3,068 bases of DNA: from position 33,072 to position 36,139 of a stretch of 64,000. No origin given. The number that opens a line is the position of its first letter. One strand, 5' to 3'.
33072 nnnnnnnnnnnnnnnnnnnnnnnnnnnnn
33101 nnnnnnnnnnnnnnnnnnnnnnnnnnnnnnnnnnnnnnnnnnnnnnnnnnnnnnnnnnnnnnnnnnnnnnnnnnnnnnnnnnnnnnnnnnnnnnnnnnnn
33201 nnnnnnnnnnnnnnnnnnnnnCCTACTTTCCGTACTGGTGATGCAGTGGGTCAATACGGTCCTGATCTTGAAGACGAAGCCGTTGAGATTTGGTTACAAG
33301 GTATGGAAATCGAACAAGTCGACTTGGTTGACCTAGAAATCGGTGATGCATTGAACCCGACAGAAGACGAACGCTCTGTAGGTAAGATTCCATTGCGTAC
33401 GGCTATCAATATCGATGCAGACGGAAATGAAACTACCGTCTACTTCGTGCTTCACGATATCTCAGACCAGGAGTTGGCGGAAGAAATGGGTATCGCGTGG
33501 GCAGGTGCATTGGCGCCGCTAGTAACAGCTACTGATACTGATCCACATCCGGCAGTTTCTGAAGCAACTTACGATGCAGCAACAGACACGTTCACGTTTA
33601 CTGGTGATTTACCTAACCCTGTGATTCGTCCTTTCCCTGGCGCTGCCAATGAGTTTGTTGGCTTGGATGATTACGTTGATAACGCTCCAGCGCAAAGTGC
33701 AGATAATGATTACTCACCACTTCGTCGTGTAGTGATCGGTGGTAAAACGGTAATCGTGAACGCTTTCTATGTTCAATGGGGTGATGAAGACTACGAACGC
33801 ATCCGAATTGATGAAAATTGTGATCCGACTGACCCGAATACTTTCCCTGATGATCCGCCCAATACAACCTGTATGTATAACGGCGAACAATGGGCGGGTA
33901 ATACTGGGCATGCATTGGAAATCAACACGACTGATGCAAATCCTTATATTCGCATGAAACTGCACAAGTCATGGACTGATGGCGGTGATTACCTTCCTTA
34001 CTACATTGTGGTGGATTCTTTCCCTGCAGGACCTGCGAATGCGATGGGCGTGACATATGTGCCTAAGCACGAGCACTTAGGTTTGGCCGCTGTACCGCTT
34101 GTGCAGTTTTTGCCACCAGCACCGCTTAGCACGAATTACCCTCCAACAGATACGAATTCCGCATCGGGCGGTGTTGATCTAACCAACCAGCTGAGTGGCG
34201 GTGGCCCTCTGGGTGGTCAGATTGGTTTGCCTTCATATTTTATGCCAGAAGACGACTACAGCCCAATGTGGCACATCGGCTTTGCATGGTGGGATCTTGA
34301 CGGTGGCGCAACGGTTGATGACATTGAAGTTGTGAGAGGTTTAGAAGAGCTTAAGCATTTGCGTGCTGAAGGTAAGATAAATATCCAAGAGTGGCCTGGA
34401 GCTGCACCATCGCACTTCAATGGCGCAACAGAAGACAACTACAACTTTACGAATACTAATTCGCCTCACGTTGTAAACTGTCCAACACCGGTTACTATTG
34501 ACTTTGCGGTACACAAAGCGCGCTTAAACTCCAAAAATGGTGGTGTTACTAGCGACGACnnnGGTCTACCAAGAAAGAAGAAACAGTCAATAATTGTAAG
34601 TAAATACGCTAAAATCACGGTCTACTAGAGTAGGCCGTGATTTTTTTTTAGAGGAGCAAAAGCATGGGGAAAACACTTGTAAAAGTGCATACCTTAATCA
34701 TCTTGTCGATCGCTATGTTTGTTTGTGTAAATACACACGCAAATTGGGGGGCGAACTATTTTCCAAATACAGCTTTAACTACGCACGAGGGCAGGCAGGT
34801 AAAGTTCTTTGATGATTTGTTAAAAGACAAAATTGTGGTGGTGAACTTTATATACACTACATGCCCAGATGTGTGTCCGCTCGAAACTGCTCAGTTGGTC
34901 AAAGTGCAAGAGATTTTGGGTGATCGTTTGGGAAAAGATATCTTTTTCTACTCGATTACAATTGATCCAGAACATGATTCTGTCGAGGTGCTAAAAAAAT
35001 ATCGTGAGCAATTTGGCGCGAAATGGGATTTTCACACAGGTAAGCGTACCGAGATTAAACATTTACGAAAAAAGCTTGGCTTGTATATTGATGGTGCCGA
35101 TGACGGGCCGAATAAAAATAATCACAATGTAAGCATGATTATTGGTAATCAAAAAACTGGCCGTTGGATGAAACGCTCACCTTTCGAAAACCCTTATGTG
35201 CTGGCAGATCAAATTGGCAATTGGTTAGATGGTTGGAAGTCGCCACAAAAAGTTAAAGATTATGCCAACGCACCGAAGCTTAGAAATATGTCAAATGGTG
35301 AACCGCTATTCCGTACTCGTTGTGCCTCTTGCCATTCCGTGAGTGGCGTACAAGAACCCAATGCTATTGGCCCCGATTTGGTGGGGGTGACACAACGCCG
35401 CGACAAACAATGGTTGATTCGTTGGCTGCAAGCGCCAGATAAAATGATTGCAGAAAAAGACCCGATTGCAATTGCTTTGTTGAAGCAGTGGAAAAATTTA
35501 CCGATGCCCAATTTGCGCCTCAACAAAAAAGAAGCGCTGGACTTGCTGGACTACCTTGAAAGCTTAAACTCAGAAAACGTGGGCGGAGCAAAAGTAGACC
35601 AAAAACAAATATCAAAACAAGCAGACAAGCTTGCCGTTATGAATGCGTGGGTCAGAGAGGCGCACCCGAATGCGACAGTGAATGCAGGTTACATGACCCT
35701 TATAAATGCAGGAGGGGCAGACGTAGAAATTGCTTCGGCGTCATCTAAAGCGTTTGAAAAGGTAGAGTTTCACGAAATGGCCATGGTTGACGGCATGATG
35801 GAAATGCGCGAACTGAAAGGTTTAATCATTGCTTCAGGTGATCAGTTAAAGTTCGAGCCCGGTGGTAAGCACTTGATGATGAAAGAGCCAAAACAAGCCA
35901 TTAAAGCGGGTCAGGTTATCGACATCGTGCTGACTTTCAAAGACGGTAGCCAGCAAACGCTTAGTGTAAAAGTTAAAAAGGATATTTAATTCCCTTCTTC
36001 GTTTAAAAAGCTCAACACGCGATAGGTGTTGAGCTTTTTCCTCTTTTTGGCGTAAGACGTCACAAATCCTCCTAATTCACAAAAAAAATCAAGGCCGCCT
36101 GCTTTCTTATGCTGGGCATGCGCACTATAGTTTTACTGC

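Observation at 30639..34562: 1307-aa lipoprotein multicopper oxidase: candidate manganese oxidase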

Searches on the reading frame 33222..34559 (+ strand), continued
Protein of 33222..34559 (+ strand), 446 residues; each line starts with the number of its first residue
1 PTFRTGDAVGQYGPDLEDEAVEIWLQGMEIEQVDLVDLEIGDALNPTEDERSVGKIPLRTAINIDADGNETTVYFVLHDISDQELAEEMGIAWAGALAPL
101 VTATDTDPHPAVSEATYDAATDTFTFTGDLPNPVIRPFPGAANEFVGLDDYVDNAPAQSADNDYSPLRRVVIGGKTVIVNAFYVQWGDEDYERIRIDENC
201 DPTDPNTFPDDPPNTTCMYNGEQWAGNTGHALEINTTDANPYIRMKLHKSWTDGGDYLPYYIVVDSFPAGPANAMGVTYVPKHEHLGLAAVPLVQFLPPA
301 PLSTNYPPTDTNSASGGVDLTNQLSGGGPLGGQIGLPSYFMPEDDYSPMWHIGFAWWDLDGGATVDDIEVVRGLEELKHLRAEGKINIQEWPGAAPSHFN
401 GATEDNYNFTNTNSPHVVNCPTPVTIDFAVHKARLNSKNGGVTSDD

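Call 82: find_encoding_contigs(protein=P0196, flank=8000, max_places=2)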
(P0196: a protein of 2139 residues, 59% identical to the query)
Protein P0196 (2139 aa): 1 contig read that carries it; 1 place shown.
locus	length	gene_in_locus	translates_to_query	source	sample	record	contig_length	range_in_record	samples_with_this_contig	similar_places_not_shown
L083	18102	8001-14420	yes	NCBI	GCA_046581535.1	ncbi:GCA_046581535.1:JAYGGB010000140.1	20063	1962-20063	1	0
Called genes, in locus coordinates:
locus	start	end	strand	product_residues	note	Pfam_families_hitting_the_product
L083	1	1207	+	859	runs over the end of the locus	PF00069:Pkinase, PF07714:PK_Tyr_Ser-Thr, PF00059:Lectin_C (faint)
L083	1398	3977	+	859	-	PF00069:Pkinase, PF07714:PK_Tyr_Ser-Thr, PF03109:ABC1 (weak), PF00059:Lectin_C (weak)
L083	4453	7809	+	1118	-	PF14240:YHYH, PF00884:Sulfatase, PF16347:SGSH_C (faint)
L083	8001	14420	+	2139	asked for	PF07731:Cu-oxidase_2 (faint), PF07732:Cu-oxidase_3, PF24298:DUF7482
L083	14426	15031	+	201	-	PF00578:AhpC-TSA, PF08534:Redoxin (faint), PF02630:SCO1-SenC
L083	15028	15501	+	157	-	PF04314:LpqE-like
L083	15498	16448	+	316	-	PF00034:Cytochrom_C (weak), PF13442:Cytochrome_CBB3 (weak)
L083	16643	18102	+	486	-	PF14240:YHYH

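Call 92: find_encoding_contigs(protein=P0142, flank=6000, max_places=2)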
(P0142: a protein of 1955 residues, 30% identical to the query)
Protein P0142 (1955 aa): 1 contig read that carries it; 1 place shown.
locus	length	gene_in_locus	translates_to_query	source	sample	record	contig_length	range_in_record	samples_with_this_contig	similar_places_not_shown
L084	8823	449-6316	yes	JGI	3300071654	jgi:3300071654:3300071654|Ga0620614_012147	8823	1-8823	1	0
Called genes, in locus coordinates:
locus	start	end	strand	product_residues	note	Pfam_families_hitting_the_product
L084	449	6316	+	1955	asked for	PF07732:Cu-oxidase_3, PF07731:Cu-oxidase_2, PF24298:DUF7482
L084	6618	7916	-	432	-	PF03351:DOMON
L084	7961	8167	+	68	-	-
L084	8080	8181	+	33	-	-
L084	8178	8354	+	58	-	-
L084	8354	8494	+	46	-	-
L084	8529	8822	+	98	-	?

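Call 93: find_encoding_contigs(protein=P0143, flank=6000, max_places=2)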
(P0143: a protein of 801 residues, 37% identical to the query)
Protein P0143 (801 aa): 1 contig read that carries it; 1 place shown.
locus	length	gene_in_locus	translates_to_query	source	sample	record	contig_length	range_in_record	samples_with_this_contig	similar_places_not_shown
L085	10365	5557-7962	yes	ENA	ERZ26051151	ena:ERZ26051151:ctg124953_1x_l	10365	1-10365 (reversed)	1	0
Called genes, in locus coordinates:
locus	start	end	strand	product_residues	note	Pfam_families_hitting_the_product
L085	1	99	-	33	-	?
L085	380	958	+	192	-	-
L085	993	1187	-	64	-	-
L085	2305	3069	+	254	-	-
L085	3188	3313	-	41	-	-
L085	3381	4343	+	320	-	-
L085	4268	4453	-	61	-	-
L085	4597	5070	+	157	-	-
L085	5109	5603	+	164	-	-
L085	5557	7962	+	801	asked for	PF24298:DUF7482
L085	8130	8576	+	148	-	PF02630:SCO1-SenC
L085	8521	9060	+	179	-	PF04314:LpqE-like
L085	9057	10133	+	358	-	PF00034:Cytochrom_C, PF13442:Cytochrome_CBB3 (weak)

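Call 95: search_protein_families(library=ncbifam, proteins=[P0147], max_evalue=0.00001)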
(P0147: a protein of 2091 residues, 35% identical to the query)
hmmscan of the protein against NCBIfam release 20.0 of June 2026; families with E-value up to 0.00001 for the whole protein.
P0147 (2091 aa): 1 family
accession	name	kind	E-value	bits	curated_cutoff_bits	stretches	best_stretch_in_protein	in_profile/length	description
NF041487.1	copper_ox_MnxG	equivalog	8.2e-44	149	3100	2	544-661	422-520/1894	manganese-oxidizing multicopper oxidase MnxG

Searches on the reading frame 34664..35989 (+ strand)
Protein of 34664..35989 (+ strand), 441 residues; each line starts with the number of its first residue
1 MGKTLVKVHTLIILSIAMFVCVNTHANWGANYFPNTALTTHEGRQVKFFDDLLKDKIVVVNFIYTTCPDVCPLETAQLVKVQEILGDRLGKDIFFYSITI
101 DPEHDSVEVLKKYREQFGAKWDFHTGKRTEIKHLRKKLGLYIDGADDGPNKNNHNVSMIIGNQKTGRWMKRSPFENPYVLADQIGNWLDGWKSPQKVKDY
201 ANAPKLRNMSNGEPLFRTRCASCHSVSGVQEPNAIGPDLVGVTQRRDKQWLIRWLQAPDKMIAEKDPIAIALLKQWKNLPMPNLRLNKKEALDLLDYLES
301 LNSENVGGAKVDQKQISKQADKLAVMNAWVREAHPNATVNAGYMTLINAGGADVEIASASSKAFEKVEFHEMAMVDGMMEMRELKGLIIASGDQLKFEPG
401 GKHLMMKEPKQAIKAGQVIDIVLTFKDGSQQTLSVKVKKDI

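Call 5: search_protein_families(library=pfam, proteins=[window:34664-35989:+], max_evalue=0.01)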
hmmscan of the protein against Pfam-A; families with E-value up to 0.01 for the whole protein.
window:34664-35989:+ (441 aa): 6 families
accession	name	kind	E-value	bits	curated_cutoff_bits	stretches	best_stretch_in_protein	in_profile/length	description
PF04314.18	PCuAC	-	8.4e-32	109.7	29.4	1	325-432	1-108/109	Copper chaperone PCu(A)C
PF02630.20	SCO1-SenC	-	3.3e-23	82.6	22.8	1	38-159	6-126/134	SCO1/SenC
PF00034.26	Cytochrom_C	-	1.8e-07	32.8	21.3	1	211-301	3-89/90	Cytochrome c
PF00578.27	AhpC-TSA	-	0.0011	19.4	26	1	33-118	5-85/124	AhpC/TSA family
PF13442.11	Cytochrome_CBB3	-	0.0025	18.6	27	1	208-242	2-30/68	Cytochrome C oxidase, cbb3-type, subunit III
PF08534.16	Redoxin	-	0.0058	16.9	26.6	0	31-103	4-75/148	Redoxin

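Call 6: search_protein_families(library=ncbifam, proteins=[window:34664-35989:+], max_evalue=0.01)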
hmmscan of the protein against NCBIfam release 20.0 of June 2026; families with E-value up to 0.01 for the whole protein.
window:34664-35989:+ (441 aa): 4 families
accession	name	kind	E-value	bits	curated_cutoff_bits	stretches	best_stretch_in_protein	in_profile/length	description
TIGR02603.1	CxxCH_TIGR02603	domain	1.3e-06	28.4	68.15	1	209-264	3-56/134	putative heme-binding domain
NF050122.1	bc1_QcrC_actin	exception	2.9e-05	23.5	200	1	204-243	36-73/253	cytochrome bc1 complex diheme cytochrome c subunit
TIGR04485.1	thiosulf_SoxX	equivalog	0.00011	22.8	61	1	219-300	4-77/78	sulfur oxidation c-type cytochrome SoxX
NF040606.1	CytoC_perox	subfamily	0.00078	18.7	150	1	183-233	272-322/524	di-heme-cytochrome C peroxidase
